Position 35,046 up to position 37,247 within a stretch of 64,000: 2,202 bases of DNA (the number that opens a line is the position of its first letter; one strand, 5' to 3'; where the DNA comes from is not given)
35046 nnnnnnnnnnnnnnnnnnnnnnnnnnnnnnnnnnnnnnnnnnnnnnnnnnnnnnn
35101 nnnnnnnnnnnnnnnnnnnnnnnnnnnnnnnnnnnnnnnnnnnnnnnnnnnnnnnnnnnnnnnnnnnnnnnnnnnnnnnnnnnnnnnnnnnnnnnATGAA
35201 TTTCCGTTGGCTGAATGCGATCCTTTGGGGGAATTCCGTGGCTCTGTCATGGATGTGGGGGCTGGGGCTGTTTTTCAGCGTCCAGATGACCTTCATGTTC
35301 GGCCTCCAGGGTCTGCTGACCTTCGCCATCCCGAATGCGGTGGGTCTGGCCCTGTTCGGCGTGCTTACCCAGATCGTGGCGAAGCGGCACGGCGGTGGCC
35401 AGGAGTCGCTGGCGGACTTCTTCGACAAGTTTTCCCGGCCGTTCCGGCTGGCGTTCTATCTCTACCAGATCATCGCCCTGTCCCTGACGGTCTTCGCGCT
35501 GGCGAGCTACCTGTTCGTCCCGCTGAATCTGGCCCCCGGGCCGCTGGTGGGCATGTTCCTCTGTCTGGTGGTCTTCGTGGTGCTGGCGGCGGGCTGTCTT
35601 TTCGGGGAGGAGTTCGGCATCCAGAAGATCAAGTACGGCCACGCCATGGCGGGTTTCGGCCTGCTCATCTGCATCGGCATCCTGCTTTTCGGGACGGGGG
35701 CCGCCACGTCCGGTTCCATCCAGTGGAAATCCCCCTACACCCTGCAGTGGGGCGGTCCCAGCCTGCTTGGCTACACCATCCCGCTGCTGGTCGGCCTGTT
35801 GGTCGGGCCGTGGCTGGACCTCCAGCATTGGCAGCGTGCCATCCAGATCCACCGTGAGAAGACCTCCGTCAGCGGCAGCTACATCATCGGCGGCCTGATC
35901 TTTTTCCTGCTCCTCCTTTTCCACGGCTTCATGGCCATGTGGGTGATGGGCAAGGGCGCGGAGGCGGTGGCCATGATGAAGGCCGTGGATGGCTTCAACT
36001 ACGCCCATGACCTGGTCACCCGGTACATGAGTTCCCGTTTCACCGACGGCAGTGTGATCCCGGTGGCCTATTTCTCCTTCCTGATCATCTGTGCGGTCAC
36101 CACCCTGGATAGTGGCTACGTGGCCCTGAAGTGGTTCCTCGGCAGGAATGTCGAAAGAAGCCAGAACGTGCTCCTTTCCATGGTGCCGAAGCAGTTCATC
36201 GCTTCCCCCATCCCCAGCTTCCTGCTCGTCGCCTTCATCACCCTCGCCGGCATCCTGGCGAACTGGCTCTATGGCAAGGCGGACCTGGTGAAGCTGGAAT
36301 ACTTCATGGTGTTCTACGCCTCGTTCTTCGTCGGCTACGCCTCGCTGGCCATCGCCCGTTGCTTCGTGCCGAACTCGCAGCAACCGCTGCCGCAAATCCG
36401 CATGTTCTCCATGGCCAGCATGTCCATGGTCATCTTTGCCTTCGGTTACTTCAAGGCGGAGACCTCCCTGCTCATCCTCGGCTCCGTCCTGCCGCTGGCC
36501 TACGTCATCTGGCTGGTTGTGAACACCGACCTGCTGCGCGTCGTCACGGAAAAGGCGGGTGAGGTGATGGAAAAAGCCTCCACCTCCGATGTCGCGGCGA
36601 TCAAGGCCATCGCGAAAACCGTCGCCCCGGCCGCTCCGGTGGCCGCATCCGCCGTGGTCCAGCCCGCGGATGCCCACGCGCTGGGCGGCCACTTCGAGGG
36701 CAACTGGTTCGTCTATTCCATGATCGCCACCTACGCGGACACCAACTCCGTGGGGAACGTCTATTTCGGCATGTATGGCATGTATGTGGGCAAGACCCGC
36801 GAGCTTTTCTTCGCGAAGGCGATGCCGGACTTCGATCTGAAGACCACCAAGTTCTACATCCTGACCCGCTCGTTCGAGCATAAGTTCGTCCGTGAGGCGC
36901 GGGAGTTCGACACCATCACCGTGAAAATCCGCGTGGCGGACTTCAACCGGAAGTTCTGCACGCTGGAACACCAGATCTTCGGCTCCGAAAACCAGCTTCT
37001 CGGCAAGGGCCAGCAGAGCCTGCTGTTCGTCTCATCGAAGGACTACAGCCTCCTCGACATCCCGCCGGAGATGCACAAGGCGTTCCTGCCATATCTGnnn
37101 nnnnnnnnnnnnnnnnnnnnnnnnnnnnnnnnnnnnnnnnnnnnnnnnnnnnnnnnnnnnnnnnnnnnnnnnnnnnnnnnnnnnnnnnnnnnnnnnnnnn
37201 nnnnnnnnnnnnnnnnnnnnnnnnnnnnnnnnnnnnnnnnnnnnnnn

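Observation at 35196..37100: Solute-symporter-like permease fused to an enediyne-PKS-type thioesterase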

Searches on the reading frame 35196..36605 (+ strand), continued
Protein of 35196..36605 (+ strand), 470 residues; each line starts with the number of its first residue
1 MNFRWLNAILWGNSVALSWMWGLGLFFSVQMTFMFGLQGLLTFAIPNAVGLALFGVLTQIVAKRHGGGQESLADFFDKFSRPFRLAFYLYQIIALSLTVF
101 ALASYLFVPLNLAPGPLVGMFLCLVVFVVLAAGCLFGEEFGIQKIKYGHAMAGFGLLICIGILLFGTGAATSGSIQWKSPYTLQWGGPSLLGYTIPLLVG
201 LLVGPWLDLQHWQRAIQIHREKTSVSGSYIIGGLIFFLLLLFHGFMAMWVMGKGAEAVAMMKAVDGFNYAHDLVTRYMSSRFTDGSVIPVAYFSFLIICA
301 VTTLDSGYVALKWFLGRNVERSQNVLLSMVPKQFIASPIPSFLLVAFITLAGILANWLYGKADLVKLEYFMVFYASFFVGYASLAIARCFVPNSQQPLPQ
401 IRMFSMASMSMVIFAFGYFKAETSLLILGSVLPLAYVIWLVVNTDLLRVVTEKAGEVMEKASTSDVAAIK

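Call 94: list_cluster_members(proteins=[P0282, P0280, P0343, P0357, P0010])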
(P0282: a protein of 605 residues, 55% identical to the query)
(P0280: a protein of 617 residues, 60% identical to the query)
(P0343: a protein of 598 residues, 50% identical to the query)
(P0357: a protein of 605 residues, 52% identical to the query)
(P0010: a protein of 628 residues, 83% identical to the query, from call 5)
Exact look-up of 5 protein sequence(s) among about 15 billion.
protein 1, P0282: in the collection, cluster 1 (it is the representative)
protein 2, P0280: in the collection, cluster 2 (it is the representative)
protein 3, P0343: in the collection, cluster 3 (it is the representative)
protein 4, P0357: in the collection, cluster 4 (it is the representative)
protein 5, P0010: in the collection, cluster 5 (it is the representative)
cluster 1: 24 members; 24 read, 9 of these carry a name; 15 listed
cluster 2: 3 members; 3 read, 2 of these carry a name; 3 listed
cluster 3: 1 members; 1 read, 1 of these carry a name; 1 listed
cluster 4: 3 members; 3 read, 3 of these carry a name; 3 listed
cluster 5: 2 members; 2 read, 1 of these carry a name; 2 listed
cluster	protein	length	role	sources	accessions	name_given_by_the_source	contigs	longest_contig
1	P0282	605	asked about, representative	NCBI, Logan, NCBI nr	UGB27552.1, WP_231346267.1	thioesterase family protein [Methylorubrum sp. B1-46]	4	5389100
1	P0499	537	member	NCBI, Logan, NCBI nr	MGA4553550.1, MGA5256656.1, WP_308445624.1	thioesterase family protein [Methylorubrum aminovorans]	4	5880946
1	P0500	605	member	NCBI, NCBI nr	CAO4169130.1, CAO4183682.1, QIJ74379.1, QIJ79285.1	Thioesterase [Methylorubrum aminovorans] | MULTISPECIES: thioesterase family protein [unclassified Methylobacterium]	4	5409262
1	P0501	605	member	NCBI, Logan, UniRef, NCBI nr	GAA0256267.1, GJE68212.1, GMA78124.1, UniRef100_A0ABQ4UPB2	hypothetical protein LNAOJCKE_5449 [Methylorubrum aminovorans] | Acyl-CoA thioesterase n=2 Tax=Methylorubrum aminovorans TaxID=269069 ... | thioesterase family protein [Methylorubrum aminovorans]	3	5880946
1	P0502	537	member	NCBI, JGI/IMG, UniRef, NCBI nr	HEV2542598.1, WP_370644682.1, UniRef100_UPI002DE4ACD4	MAG TPA: thioesterase family protein [Methylobacterium sp.] | acyl-CoA thioesterase FadM | acyl-CoA thioesterase n=1 Tax=Methylorubrum sp. B1-46 TaxID=2897334 RepID=UPI002DE4ACD4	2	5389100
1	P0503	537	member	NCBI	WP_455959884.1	acyl-CoA thioesterase [Methylorubrum aminovorans]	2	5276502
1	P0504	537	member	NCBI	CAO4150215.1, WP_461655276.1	hypothetical protein LPLAFNJD_LOCUS3141 [Methylorubrum aminovorans]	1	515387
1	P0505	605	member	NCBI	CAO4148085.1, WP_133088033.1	thioesterase family protein [Methylorubrum aminovorans]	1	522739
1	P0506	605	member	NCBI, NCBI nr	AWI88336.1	thioesterase [Methylobacterium sp. DM1]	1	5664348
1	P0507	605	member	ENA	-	-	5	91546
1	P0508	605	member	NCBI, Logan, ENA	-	-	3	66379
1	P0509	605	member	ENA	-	-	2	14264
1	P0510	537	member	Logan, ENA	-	-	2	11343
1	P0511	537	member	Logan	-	-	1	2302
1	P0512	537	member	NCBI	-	-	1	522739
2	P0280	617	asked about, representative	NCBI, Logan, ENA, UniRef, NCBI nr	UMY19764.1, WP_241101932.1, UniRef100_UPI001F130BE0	acyl-CoA thioesterase [Methylobacterium organophilum] | acyl-CoA thioesterase n=1 Tax=Methylobacterium organophilum TaxID=410 RepID=UPI001F130BE0 | thioesterase family protein [Methylobacterium organophilum]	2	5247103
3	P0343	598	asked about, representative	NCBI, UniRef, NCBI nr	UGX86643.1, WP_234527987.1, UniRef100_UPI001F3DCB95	acyl-CoA thioesterase [Phyllobacterium meliloti] | acyl-CoA thioesterase n=1 Tax=Phyllobacterium meliloti TaxID=555317 RepID=UPI001F3DCB95 | thioesterase family protein [Phyllobacterium sp. T1293]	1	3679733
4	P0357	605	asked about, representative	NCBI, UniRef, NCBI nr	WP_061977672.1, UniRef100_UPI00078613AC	thioesterase family protein [Aureimonas sp. AU20] | acyl-CoA thioesterase n=1 Tax=Aureimonas sp. AU20 TaxID=1349819 RepID=UPI00078613AC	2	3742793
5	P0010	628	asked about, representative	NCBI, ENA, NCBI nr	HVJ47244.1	MAG TPA: acyl-CoA thioesterase [Luteolibacter sp.] | acyl-CoA thioesterase [Luteolibacter sp.]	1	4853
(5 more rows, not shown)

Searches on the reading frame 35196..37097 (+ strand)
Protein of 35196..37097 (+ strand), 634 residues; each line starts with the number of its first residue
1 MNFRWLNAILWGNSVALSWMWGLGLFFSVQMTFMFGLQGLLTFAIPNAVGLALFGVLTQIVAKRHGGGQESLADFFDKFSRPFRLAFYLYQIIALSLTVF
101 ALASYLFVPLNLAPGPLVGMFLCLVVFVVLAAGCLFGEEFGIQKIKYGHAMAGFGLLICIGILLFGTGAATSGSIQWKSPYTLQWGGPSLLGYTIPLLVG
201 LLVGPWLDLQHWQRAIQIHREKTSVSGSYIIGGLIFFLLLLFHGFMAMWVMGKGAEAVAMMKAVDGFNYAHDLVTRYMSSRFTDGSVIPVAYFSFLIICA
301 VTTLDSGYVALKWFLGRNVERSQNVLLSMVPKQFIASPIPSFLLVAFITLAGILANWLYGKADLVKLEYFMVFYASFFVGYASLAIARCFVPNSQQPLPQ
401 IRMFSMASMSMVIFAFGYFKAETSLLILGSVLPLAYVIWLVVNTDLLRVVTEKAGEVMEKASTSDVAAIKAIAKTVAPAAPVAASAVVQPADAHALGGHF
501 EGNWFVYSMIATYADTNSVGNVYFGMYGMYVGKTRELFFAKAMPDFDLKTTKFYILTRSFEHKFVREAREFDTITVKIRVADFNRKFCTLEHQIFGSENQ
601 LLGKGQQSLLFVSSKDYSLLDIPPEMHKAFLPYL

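Call 3: search_protein_families(library=pfam, proteins=[window:35196-37097:+], max_evalue=1)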
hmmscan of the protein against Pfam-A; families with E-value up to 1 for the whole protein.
window:35196-37097:+ (634 aa): 2 families
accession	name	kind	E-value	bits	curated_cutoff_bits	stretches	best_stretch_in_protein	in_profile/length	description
PF13279.12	4HBT_2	-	2e-10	41.6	25.5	1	514-630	4-122/122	Thioesterase-like superfamily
PF03061.28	4HBT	-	0.0058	17.4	20.6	1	520-600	2-76/79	Thioesterase superfamily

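Call 4: search_protein_families(library=ncbifam, proteins=[window:35196-37097:+], max_evalue=1)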
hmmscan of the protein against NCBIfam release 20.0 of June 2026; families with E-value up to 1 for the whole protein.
window:35196-37097:+ (634 aa): 4 families
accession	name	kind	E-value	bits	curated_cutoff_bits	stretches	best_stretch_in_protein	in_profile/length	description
TIGR00051.1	TIGR00051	subfamily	1.6e-05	25.2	68.7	1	512-619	5-113/117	YbgC/FadM family acyl-CoA thioesterase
TIGR02799.1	thio_ybgC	equivalog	6.1e-05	23.3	141.35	1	513-628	9-125/126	tol-pal system-associated acyl-CoA thioesterase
NF008065.0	PRK10800.1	equivalog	0.003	17.7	185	1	505-612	6-114/134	tol-pal system-associated acyl-CoA thioesterase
NF047424.1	MenI_Staph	exception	0.01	15.7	225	1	511-617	10-117/148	1,4-dihydroxy-2-naphthoyl-CoA hydrolase MenI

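Call 5: find_homologous_proteins(query=window:35196-37097:+, max_evalue=0.001)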
Query window:35196-37097:+ (634 aa): 1084 proteins with E <= 0.001 among 8000 candidates; the best 120 are listed.
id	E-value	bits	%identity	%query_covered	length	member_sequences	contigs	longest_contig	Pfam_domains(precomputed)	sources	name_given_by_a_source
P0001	0.0e+0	1389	98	100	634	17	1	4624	PF13279.13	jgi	jgi:acyl-CoA thioesterase FadM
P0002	0.0e+0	1236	86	100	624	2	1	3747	PF13279.13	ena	-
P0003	0.0e+0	1231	86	100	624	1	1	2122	PF13279.13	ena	-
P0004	0.0e+0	1191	84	100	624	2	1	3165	PF13279.13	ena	-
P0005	0.0e+0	1172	82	100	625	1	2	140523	PF13279.13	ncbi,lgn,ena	-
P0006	0.0e+0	1164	83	100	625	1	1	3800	PF13279.13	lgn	-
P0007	0.0e+0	1163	82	100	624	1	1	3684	PF13279.13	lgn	-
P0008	0.0e+0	1163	82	100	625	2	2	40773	PF13279.13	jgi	jgi:acyl-CoA thioesterase FadM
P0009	0.0e+0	1160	82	100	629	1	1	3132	PF13279.13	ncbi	-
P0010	0.0e+0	1153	83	100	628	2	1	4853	PF13279.13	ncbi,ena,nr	ncbi:MAG TPA: acyl-CoA thioesterase [Luteolibacter sp.]|nr:acyl-CoA thioesterase [Luteolibacter sp.]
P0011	0.0e+0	1092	78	100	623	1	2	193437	PF13279.13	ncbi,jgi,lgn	jgi:acyl-CoA thioesterase FadM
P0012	0.0e+0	1053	78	97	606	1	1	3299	PF13279.13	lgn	-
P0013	0.0e+0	1053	74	100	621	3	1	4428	PF13279.13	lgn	-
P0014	0.0e+0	1053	74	100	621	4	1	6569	PF13279.13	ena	-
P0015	0.0e+0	1053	74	100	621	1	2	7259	PF13279.13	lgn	-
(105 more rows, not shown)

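Call 36: predict_structure(alignment_id=A2)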
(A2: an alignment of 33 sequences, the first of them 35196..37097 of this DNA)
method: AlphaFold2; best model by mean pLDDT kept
length: 634 residues; sequences in the alignment: 33
mean_pLDDT: 86.6   pTM: 0.72
mean pLDDT of the five models: 86.6, 86.1, 85.2, 84.2, 84.1
residues with pLDDT >= 90: 397; 70-90: 149; 50-70: 42; < 50: 46
segments of 3 or more residues with pLDDT < 50: 450-494
pLDDT, mean of each block of 10 residues (from residue 1): 86 97 88 94 97 98 88 93 94 96 93 89 96 97 97 98 95 87 78 95 96 98 97 98 95 72 72 90 88 97 98 95 86 94 97 86 77 94 93 72 94 95 96 94 69 48 42 40 37 64 91 60 76 92 88 91 83 91 90 91 93 92 89 82
secondary structure, 60 per line:
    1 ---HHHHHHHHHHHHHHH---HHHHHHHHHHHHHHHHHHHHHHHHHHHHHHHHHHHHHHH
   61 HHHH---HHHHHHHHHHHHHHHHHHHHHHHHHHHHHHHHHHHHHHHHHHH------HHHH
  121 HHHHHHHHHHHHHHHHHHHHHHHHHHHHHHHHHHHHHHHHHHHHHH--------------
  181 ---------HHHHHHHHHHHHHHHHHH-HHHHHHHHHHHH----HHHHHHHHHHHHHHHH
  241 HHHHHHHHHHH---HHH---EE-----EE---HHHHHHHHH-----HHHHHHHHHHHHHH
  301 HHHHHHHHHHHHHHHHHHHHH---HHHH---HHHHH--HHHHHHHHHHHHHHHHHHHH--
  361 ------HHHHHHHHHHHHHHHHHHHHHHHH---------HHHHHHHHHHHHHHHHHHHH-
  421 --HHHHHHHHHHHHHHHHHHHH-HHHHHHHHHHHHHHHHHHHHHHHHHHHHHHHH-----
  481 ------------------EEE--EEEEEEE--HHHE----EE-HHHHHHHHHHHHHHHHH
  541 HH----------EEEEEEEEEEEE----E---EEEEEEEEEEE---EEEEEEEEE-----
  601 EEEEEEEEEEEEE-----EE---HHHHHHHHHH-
elements in order: H4-18 H22-64 H68-110 H117-166 H190-207 H209-220 H225-251 H273-281 H287-321 H325-328 H332-336 H339-358 H367-390 H400-419 H423-442 H444-475 E499-501 E504-510 H524-542 E553-564 E573-583 E587-595 E601-613 H624-633

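Call 40: fold_search(model_id=the predicted structure, library=pdb)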
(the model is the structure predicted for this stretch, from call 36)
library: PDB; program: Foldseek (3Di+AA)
matches with E <= 10: 1006; with E <= 0.001: 309
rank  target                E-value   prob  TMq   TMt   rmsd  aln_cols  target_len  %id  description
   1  5vpj_C                1.0e-07  1.00  0.20  0.83   2.3       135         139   27  The crystal structure of a thioesterase from Actinomadura verrucosospora (released 2017-07-19)
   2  5vpj_B                1.3e-07  1.00  0.19  0.83   2.2       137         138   26  The crystal structure of a thioesterase from Actinomadura verrucosospora (released 2017-07-19)
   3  5vpj_A                1.6e-07  1.00  0.19  0.83   2.2       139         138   27  The crystal structure of a thioesterase from Actinomadura verrucosospora (released 2017-07-19)
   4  5vpj_G                1.7e-07  1.00  0.20  0.85   2.1       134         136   26  The crystal structure of a thioesterase from Actinomadura verrucosospora (released 2017-07-19)
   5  5vpj_D                1.7e-07  1.00  0.19  0.84   2.0       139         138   27  The crystal structure of a thioesterase from Actinomadura verrucosospora (released 2017-07-19)
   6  2w3x_E                1.9e-07  1.00  0.20  0.81   2.2       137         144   23  Crystal structure of a bifunctional hotdog fold thioesterase in enediyne biosynthesis, CalE7 (released 2009-04-07)
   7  2w3x_A                2.1e-07  1.00  0.20  0.85   1.9       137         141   23  Crystal structure of a bifunctional hotdog fold thioesterase in enediyne biosynthesis, CalE7 (released 2009-04-07)
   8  2w3x_F                2.1e-07  1.00  0.20  0.84   2.0       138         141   23  Crystal structure of a bifunctional hotdog fold thioesterase in enediyne biosynthesis, CalE7 (released 2009-04-07)
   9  9ccr_C                2.1e-07  1.00  0.19  0.82   2.4       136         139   26  Crystal structure of the EspE7 thioesterase mutant R35A from the esperamicin biosynthetic pathway at 1.6 A (released 2025-06-25)
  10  5vpj_L                2.2e-07  1.00  0.20  0.84   2.1       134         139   26  The crystal structure of a thioesterase from Actinomadura verrucosospora (released 2017-07-19)
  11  9ccr_D                2.5e-07  1.00  0.19  0.82   2.2       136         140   26  Crystal structure of the EspE7 thioesterase mutant R35A from the esperamicin biosynthetic pathway at 1.6 A (released 2025-06-25)
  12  5vpj_F                2.8e-07  1.00  0.19  0.82   2.2       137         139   26  The crystal structure of a thioesterase from Actinomadura verrucosospora (released 2017-07-19)
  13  5vpj_H                3.1e-07  1.00  0.19  0.83   2.1       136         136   26  The crystal structure of a thioesterase from Actinomadura verrucosospora (released 2017-07-19)
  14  5vpj_I                3.3e-07  1.00  0.19  0.83   2.1       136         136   26  The crystal structure of a thioesterase from Actinomadura verrucosospora (released 2017-07-19)
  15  5vpj_E                3.9e-07  1.00  0.19  0.83   2.1       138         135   27  The crystal structure of a thioesterase from Actinomadura verrucosospora (released 2017-07-19)
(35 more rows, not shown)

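Call 47: find_related_loci(query=A2, collection=genome_contigs, flank=6000)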
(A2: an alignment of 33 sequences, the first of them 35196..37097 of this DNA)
Query A2 (634 aa) in genome_contigs; peptide patterns used: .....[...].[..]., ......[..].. (x = any residue, [..] = any of these).
600 stretches matched a pattern (row limit reached: there are more); 583 encode a relative of the query (tblastn E <= 1e-3); the best 80 are kept; 80 distinct loci.
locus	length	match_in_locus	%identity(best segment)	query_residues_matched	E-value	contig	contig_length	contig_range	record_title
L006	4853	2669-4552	83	1-634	0e+0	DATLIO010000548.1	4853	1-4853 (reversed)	MAG TPA_asm: Luteolibacter sp. isolate SMAG_U13671 k141_1682496, whole genome shotgun sequence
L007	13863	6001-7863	73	1-634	0e+0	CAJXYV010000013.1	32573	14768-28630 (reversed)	MAG TPA_asm: uncultured Verrucomicrobia bacterium isolate SRR6231157_bin.4_MetaBAT_v2.12.1_MAG genome assembly, contig:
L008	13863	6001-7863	73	1-633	0e+0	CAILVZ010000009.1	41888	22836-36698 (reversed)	MAG: Akkermansiaceae bacterium isolate KT_bin-0034 genome assembly, contig: bin-0034:009/399, whole genome shotgun seque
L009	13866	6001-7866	72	1-634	0e+0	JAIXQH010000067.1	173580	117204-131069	MAG: Verrucomicrobiaceae bacterium isolate C4_MAG_00019 pond_C4_MAG_00019_000000000022, whole genome shotgun sequence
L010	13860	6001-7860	73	1-633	0e+0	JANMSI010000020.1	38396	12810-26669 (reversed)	MAG: Akkermansiaceae bacterium isolate SOY_29_metabat_46 SOY_29_k141_3525291, whole genome shotgun sequence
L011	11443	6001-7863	72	1-634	0e+0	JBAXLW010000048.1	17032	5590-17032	MAG: Verrucomicrobiota bacterium isolate ELA437 MAG437_48, whole genome shotgun sequence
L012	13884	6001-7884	74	1-633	0e+0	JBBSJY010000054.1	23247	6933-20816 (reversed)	MAG: Verrucomicrobiales bacterium isolate LS4_metabat2.159 LS4_metabat2.159_K_679358_L_23247_cov_22.6784, whole genome s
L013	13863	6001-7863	73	1-633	0e+0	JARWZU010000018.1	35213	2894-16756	MAG: Akkermansiaceae bacterium isolate D14.bin.19 k141_375288, whole genome shotgun sequence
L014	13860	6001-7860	73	1-633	0e+0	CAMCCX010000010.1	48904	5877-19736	MAG: Akkermansia muciniphila isolate MaE-09apr19-150 genome assembly, contig: MaE-09apr19-C496, whole genome shotgun seq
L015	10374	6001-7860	73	1-633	0e+0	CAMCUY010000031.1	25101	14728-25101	MAG: Akkermansia muciniphila isolate MiE-16apr19-289 genome assembly, contig: MiE-16apr19-C3455, whole genome shotgun se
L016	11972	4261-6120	73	1-633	0e+0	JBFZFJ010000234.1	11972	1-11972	MAG: Verrucomicrobiales bacterium isolate PPR_0612 k121_558854, whole genome shotgun sequence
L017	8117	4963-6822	72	1-633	0e+0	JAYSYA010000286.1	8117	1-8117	MAG: Akkermansiaceae bacterium isolate GFS_13349 GFS_13349_285, whole genome shotgun sequence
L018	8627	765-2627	71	1-634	0e+0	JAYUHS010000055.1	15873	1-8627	MAG: Luteolibacter sp. isolate GFS_8508 GFS_8508_54, whole genome shotgun sequence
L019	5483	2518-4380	71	1-633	0e+0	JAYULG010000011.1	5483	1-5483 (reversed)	MAG: Akkermansiaceae bacterium isolate GFS_9325 GFS_9325_10, whole genome shotgun sequence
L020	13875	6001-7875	72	1-633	0e+0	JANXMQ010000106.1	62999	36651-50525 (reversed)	MAG: Akkermansiaceae bacterium isolate 337R_concoct_304 337R_k141_909686, whole genome shotgun sequence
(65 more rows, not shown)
